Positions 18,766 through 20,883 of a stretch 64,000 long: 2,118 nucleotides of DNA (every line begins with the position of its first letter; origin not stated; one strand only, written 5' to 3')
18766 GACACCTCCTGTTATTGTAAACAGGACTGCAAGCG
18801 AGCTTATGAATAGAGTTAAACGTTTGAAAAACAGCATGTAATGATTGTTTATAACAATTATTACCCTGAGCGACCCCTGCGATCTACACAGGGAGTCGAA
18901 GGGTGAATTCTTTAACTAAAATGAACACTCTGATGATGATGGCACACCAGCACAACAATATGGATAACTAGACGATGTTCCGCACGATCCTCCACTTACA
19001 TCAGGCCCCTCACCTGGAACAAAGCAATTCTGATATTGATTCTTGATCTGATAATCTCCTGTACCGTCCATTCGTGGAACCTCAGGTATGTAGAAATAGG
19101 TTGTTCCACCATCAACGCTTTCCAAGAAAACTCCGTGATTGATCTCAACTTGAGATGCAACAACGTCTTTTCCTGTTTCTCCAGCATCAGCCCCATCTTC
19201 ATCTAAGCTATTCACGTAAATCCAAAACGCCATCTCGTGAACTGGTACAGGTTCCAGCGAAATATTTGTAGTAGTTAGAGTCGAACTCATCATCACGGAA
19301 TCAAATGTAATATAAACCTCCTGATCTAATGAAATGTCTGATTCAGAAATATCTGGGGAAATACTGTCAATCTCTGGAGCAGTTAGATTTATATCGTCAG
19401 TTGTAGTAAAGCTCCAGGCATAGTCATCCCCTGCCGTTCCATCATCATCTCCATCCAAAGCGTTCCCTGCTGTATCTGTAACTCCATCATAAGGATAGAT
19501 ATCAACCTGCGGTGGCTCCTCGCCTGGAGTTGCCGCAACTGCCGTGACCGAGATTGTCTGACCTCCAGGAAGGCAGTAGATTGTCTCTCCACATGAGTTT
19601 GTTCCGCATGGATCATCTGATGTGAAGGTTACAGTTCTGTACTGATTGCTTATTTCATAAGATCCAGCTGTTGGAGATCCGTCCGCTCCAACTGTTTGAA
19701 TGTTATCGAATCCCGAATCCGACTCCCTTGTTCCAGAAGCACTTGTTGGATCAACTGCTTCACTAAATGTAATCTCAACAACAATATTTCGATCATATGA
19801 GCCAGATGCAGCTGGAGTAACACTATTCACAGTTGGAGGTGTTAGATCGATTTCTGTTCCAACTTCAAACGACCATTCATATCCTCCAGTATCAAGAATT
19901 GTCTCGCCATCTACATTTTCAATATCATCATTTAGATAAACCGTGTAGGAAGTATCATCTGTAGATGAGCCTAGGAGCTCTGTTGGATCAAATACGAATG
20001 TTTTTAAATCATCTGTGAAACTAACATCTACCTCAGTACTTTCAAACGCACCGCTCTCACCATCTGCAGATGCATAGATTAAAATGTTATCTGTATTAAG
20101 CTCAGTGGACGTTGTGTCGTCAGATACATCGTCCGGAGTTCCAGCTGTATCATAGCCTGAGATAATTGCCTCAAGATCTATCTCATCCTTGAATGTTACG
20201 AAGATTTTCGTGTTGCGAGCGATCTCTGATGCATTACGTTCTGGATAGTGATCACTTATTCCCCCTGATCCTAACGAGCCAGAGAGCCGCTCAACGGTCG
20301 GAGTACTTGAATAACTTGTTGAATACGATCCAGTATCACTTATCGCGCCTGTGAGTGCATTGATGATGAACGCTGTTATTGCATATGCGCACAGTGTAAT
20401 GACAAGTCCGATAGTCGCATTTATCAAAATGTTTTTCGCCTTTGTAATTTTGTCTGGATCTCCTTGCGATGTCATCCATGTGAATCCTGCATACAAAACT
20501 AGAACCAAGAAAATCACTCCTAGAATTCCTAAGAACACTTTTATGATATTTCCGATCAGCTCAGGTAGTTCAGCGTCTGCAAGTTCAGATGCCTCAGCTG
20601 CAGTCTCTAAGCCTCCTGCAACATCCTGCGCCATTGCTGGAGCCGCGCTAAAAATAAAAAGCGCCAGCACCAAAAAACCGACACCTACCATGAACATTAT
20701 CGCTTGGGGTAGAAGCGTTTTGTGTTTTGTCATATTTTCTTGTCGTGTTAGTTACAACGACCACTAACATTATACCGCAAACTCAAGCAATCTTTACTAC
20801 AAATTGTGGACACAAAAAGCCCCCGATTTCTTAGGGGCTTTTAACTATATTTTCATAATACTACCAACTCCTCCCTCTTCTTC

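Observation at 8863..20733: Giant 3324-aa multidomain adhesin-like protein and a 605-aa paralogue, both anchored by a pilin-like (TrbC/VirB2-type) N-terminal module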

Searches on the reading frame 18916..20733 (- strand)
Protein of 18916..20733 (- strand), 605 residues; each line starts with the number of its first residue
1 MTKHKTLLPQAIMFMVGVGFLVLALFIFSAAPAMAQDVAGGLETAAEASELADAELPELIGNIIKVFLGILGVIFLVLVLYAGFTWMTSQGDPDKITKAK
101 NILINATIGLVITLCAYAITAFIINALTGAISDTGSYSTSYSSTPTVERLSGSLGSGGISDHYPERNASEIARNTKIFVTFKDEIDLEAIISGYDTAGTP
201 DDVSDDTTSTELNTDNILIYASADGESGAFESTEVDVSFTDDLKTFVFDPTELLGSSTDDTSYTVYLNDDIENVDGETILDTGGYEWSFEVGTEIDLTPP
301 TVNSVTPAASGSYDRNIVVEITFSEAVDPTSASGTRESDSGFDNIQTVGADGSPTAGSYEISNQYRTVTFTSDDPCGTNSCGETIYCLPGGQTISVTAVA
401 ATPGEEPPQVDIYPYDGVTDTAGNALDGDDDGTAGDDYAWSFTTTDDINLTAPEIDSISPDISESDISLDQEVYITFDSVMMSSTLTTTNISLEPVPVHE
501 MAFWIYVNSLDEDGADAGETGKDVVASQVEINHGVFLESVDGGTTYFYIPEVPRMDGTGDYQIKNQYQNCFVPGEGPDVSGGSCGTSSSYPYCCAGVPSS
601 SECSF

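Call 5: search_protein_families(library=pfam, proteins=[window:18916-20733:-], max_evalue=0.1)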
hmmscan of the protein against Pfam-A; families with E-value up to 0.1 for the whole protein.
window:18916-20733:- (605 aa): 4 families
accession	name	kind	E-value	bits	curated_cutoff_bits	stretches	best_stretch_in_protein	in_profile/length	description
PF13205.12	Big_5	-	2.6e-16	60.7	23.6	3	297-375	2-72/105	Bacterial Ig-like domain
PF18895.5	T4SS_pilin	-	2.1e-10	41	26.6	1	54-122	3-70/71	Type IV secretion system pilin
PF04956.18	TrbC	-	0.0062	17.2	27.9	1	19-121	14-96/98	TrbC/VIRB2 pilin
PF20520.3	Ac45-VOA1_TM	-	0.013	15.7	25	1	66-89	7-30/39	V0 complex accessory subunit Ac45/VOA1 transmembrane domain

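Call 11: search_protein_families(library=ncbifam, proteins=[window:18916-20733:-], max_evalue=0.01)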
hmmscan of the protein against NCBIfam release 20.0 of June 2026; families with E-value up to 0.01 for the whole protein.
window:18916-20733:- (605 aa): 2 families
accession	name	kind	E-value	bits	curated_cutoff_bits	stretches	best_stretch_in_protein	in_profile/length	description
NF045849.1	ICE_MMCAP2_0565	equivalog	7.5e-09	35.2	40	1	59-126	12-79/80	Mbov_0395 family pilin-like conjugal transfer protein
NF045890.1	conj_pls20_p028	equivalog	0.0019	17.1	150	1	56-146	57-139/377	pLS20_p028 family conjugation system transmembrane protein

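Call 21: find_homologous_proteins(query=window:18916-20733:-, max_evalue=0.001)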
Query window:18916-20733:- (605 aa): 616 proteins with E <= 0.001 among 8000 candidates; the best 120 are listed.
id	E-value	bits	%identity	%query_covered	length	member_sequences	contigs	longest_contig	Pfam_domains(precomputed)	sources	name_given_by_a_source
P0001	6.4e-283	958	73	100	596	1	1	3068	PF13205.13,PF18895.6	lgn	-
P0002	8.4e-269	911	71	100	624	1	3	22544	PF13205.13,PF18895.6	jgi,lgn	-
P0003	2.0e-263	893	70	100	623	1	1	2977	PF13205.13,PF18895.6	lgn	-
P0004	6.0e-254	862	67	100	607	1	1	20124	PF13205.13,PF18895.6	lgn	-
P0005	8.8e-253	858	67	100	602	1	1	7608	PF13205.13,PF18895.6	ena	-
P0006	6.7e-245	832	68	98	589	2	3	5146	PF13205.13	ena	-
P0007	2.0e-240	818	64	99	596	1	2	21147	PF13205.13,PF18895.6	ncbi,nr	ncbi:hypothetical protein D6827_04035 [Candidatus Parcubacteria bacterium]|nr:MAG: hypothetical prot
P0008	7.4e-240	816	63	100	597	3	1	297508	PF13205.13,PF18895.6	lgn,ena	-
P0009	2.3e-238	811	63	100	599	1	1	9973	PF13205.13,PF18895.6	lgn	-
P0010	4.4e-238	810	63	97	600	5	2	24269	PF13205.13,PF18895.6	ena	-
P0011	5.4e-229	780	61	100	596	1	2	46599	PF13205.13,PF18895.6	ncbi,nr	ncbi:Ig-like domain-containing protein [Patescibacteria group bacterium]|nr:Ig-like domain-containin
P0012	1.5e-221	755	61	97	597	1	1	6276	PF13205.13,PF18895.6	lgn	-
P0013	4.6e-221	754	60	100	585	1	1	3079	PF13205.13,PF18895.6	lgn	-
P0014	6.4e-221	753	60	100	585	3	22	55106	PF13205.13,PF18895.6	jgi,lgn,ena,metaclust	metaclust:\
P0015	1.1e-217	743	59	100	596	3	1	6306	PF13205.13,PF18895.6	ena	-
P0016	2.0e-203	695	54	100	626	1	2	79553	PF13205.13,PF18895.6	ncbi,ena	-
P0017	9.4e-203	693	54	100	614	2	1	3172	PF13205.13,PF18895.6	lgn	-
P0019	3.6e-200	685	57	96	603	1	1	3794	PF13205.13,PF18895.6,PF04956.19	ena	-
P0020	1.2e-197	676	53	98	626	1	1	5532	PF13205.13,PF18895.6,PF04956.19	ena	-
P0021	5.9e-194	664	52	100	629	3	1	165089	PF13205.13,PF18895.6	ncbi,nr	ncbi:hypothetical protein HON52_02105 [Candidatus Uhrbacteria bacterium]|nr:hypothetical protein [Ca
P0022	9.5e-193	660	57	96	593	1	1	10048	PF13205.13,PF18895.6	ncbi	-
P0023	2.8e-192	659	54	97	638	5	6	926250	PF13205.13,PF18895.6,PF04956.19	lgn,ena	-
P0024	9.8e-192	657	54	96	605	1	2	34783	PF13205.13,PF18895.6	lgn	-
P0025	1.0e-191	657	53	99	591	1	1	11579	PF13205.13,PF18895.6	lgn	-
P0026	2.7e-191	655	55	99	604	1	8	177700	PF13205.13,PF18895.6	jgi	jgi:hypothetical protein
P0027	3.5e-191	655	53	96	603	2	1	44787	PF13205.13,PF18895.6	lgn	-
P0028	5.9e-191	654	56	98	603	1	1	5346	PF13205.13,PF18895.6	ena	-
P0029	2.7e-190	652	56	96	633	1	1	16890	PF13205.13,PF18895.6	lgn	-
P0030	7.5e-190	651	56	97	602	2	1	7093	PF13205.13,PF18895.6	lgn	-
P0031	1.3e-189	650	55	100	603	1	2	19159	PF13205.13,PF18895.6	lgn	-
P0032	1.7e-189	649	56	96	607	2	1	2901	PF13205.13,PF18895.6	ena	-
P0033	2.6e-189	649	55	91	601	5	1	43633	PF13205.13,PF18895.6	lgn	-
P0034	1.3e-188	646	55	93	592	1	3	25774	PF13205.13,PF18895.6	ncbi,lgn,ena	-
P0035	5.8e-187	641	53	99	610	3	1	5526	PF13205.13,PF18895.6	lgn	-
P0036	1.6e-186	640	52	97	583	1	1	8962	PF13205.13,PF18895.6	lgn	-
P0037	2.1e-186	639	53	99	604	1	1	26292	PF13205.13,PF18895.6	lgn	-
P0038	2.2e-186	639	53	99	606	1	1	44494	PF13205.13,PF18895.6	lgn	-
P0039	2.4e-186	639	55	92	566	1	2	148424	PF13205.13,PF18895.6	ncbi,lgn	-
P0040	5.0e-186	638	52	99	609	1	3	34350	PF13205.13,PF18895.6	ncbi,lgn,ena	-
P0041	6.5e-186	638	52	97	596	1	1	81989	PF13205.13,PF18895.6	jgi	jgi:hypothetical protein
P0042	1.5e-185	636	54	98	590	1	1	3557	PF13205.13,PF18895.6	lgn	-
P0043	1.0e-184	634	52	98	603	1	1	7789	PF13205.13,PF18895.6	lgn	-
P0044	1.4e-184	633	52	100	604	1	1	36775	PF13205.13,PF18895.6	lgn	-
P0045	4.4e-184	631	52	100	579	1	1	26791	PF13205.13,PF18895.6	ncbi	-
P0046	4.5e-184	631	54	100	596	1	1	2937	PF13205.13,PF18895.6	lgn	-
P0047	1.1e-183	630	54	100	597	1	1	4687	PF13205.13,PF18895.6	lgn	-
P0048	1.6e-183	630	51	99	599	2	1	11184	PF13205.13,PF18895.6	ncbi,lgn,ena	-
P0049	7.4e-183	627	52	99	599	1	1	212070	PF13205.13,PF18895.6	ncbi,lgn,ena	-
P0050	1.4e-182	627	52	97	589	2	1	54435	PF13205.13,PF18895.6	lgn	-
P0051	1.8e-182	626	50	99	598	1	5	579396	PF13205.13,PF18895.6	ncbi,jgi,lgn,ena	-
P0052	2.3e-182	626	53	99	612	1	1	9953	PF13205.13,PF18895.6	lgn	-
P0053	2.4e-181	622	52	98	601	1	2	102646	PF13205.13,PF18895.6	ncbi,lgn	-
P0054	3.9e-181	622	52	96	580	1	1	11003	PF13205.13,PF18895.6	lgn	-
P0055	4.8e-181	621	53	98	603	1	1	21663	PF13205.13,PF18895.6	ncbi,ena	-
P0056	6.4e-181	621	51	99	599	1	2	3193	PF13205.13,PF18895.6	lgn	-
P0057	7.3e-181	621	51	99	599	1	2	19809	PF13205.13,PF18895.6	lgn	-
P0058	7.7e-181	621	51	99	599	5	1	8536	PF13205.13,PF18895.6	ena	-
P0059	8.6e-181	621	51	99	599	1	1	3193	PF13205.13,PF18895.6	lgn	-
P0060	9.4e-181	621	52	98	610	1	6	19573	PF13205.13,PF18895.6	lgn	-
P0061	2.5e-180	619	51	95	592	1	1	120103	PF13205.13,PF18895.6,PF04956.19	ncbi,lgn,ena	-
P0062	2.6e-180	619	55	91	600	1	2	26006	PF13205.13,PF18895.6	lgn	-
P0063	4.4e-180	618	51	99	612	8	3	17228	PF13205.13,PF18895.6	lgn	-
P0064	7.2e-180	618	51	100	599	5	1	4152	PF13205.13,PF18895.6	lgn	-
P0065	1.0e-179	617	56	91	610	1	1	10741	PF13205.13,PF18895.6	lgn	-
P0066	1.4e-179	617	53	92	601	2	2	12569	PF13205.13,PF18895.6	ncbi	-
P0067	1.5e-179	617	52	98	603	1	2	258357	PF13205.13,PF18895.6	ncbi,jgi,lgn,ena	ncbi:MAG: Ig-like domain-containing protein [Patescibacteria group bacterium]|jgi:hypothetical prote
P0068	1.5e-179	617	53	97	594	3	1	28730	PF13205.13,PF18895.6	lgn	-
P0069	1.9e-179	616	54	98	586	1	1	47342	PF13205.13,PF18895.6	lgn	-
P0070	4.8e-179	615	53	93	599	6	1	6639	PF13205.13,PF18895.6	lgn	-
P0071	5.1e-179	615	51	99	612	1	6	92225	PF13205.13,PF18895.6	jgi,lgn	jgi:hypothetical protein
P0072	6.1e-179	615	51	95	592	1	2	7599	PF13205.13,PF18895.6,PF04956.19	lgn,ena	-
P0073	7.6e-179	614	53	96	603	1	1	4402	PF13205.13,PF18895.6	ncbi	-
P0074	9.9e-179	614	50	99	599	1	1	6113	PF13205.13,PF18895.6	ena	-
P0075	1.3e-178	613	51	95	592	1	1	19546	PF13205.13,PF18895.6,PF04956.19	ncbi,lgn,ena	-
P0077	1.9e-178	613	51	98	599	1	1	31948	PF13205.13,PF18895.6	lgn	-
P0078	2.1e-178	613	52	99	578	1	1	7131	PF13205.13,PF18895.6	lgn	-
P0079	2.3e-178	613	51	100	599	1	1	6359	PF13205.13,PF18895.6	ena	-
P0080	2.6e-178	612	50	99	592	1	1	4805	PF13205.13,PF18895.6,PF04956.19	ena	-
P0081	3.9e-178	612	55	91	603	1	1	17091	PF13205.13,PF18895.6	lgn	-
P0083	6.9e-178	611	50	99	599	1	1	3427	PF13205.13,PF18895.6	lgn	-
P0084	7.4e-178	611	50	97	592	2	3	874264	PF13205.13,PF18895.6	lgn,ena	-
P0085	8.9e-178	611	51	98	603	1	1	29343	PF13205.13,PF18895.6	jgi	jgi:hypothetical protein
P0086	1.0e-177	610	54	91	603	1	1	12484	PF13205.13,PF18895.6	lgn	-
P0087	1.9e-177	610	50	98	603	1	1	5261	PF13205.13,PF18895.6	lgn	-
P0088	2.5e-177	609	51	100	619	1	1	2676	PF13205.13,PF18895.6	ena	-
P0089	3.6e-177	609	51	96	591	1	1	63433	PF13205.13,PF18895.6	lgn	-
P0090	5.7e-177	608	54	98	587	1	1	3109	PF13205.13,PF18895.6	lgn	-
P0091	9.6e-177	607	51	99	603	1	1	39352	PF13205.13,PF18895.6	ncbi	-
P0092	1.2e-176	607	54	95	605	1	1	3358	PF13205.13,PF18895.6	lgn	-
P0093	1.2e-176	607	51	97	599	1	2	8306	PF13205.13,PF18895.6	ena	-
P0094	1.3e-176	607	50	99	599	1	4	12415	PF13205.13,PF18895.6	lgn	-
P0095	1.3e-176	607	50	100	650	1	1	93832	PF13205.13,PF18895.6,PF04956.19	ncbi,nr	ncbi:MAG: Ig-like domain-containing protein [Candidatus Uhrbacteria bacterium]|nr:Ig-like domain-con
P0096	1.3e-176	607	53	97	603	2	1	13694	PF13205.13,PF18895.6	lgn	-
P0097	1.7e-176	606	54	91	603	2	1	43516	PF13205.13,PF18895.6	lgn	-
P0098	1.8e-176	606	50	99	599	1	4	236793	PF13205.13,PF18895.6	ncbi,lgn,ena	ncbi:MAG: pilin [Patescibacteria group bacterium]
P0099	2.0e-176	606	50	99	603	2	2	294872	PF13205.13,PF18895.6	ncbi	-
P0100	2.0e-176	606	50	98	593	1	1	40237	PF13205.13,PF18895.6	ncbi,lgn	-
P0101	2.4e-176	606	51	95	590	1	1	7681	PF13205.13,PF18895.6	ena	-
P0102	3.9e-176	605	52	97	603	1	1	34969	PF13205.13,PF18895.6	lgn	-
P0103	1.1e-175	604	52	99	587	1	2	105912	PF13205.13,PF18895.6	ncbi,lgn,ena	-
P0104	1.1e-175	604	50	97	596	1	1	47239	PF13205.13,PF18895.6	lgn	-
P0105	2.2e-175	603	51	95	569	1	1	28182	PF13205.13,PF18895.6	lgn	-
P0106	2.6e-175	603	49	99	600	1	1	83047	PF13205.13,PF18895.6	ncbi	-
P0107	2.6e-175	603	51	98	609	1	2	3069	PF13205.13,PF18895.6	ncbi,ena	-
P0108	2.7e-175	602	50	99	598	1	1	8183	PF13205.13,PF18895.6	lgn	-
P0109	3.6e-175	602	51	97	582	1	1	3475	PF13205.13,PF18895.6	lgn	-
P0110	5.6e-175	601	52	95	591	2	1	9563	PF13205.13,PF18895.6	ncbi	ncbi:MAG: Ig-like domain-containing protein [Patescibacteria group bacterium]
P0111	7.5e-175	601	53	100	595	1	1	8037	PF13205.13,PF18895.6,PF04956.19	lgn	-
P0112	1.3e-174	600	52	99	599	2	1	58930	PF13205.13,PF18895.6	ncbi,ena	-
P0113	1.4e-174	600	52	98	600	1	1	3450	PF13205.13,PF18895.6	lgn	-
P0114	1.4e-174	600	50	98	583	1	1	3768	PF13205.13,PF18895.6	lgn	-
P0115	1.9e-174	600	51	87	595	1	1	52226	PF13205.13,PF18895.6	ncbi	-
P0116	2.0e-174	600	54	93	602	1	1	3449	PF13205.13,PF18895.6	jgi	jgi:Type IV secretion system pilin/Bacterial Ig-like domain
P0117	2.1e-174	600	49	100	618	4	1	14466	PF13205.13,PF18895.6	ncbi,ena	-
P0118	2.8e-174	599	52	98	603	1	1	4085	PF13205.13,PF18895.6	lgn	-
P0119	4.2e-174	599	49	95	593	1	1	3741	PF13205.13,PF18895.6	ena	-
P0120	8.0e-174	598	53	92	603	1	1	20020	PF13205.13,PF18895.6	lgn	-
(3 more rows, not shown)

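Call 22: find_encoding_contigs(protein=P0008, flank=10000, max_places=2)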
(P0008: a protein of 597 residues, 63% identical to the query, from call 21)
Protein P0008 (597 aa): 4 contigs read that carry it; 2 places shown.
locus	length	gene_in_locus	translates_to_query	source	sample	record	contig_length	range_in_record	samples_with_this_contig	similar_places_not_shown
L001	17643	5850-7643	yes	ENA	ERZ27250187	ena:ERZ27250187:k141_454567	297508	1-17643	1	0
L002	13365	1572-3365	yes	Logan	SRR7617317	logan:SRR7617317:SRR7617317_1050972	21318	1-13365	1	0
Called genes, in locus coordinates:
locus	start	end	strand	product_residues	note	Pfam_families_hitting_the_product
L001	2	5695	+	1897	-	?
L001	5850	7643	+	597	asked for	PF18895:T4SS_pilin, PF13205:Big_5 (weak)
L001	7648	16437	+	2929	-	PF18895:T4SS_pilin, PF13205:Big_5 (weak), PF13948:DUF4215 (faint)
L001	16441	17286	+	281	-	PF18884:TSP3_bac (weak)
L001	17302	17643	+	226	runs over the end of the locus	PF18884:TSP3_bac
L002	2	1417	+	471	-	?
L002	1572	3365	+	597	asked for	PF18895:T4SS_pilin, PF13205:Big_5 (weak)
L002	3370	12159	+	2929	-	PF18895:T4SS_pilin, PF13205:Big_5 (weak), PF13948:DUF4215 (faint)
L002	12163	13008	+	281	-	PF18884:TSP3_bac (weak)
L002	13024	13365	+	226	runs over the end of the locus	PF18884:TSP3_bac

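Call 23: find_encoding_contigs(protein=P0023, flank=10000, max_places=2)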
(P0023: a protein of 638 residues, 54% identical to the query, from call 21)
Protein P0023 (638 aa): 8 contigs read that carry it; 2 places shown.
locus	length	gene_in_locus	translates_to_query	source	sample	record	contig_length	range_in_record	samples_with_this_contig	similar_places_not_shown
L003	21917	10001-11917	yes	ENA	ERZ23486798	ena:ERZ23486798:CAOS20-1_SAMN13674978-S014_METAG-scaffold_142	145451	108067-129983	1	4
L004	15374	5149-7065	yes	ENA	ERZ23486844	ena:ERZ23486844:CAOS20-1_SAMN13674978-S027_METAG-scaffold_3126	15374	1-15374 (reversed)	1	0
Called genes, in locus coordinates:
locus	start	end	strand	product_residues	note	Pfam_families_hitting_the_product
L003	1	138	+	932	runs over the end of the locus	PF04313:HSDR_N, PF04851:ResIII, PF00270:DEAD, PF18766:SWI2_SNF2, PF22679:T1R_D3-like, PF12008:EcoR124_C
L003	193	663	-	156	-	-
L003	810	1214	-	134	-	PF02661:Fic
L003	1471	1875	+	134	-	PF11969:DcpS_C, PF01230:HIT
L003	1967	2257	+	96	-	PF01329:Pterin_4a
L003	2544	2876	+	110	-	-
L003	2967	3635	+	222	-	-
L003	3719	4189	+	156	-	PF03073:TspO_MBR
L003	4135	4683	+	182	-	-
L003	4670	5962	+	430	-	PF01266:DAO (weak), PF01946:Thi4 (faint), PF03486:HI0933_like (faint), PF07992:Pyr_redox_2 (faint), PF13450:NAD_binding_8, PF01593:Amino_oxidase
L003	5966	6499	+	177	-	-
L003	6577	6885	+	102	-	PF02325:CCB3_YggT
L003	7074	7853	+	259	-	PF03403:PAF-AH_p_II (faint), PF12146:Hydrolase_4, PF00561:Abhydrolase_1 (weak), PF12697:Abhydrolase_6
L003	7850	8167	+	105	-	PF00581:Rhodanese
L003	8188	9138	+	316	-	PF18920:DUF5671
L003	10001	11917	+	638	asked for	PF04956:TrbC (weak), PF18895:T4SS_pilin, PF13205:Big_5 (faint)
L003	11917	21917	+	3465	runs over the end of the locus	PF18895:T4SS_pilin (weak), PF13205:Big_5 (weak), PF01833:TIG (weak), PF13205:Big_5, PF13948:DUF4215 (faint)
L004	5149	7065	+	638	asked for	PF04956:TrbC (weak), PF18895:T4SS_pilin, PF13205:Big_5 (faint)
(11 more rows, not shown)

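Call 25: search_solved_structures(query=window:18916-20733:-, max_evalue=1)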
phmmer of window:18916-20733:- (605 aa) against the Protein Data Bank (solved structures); distinct sequences matched with E-value up to 1: 0.
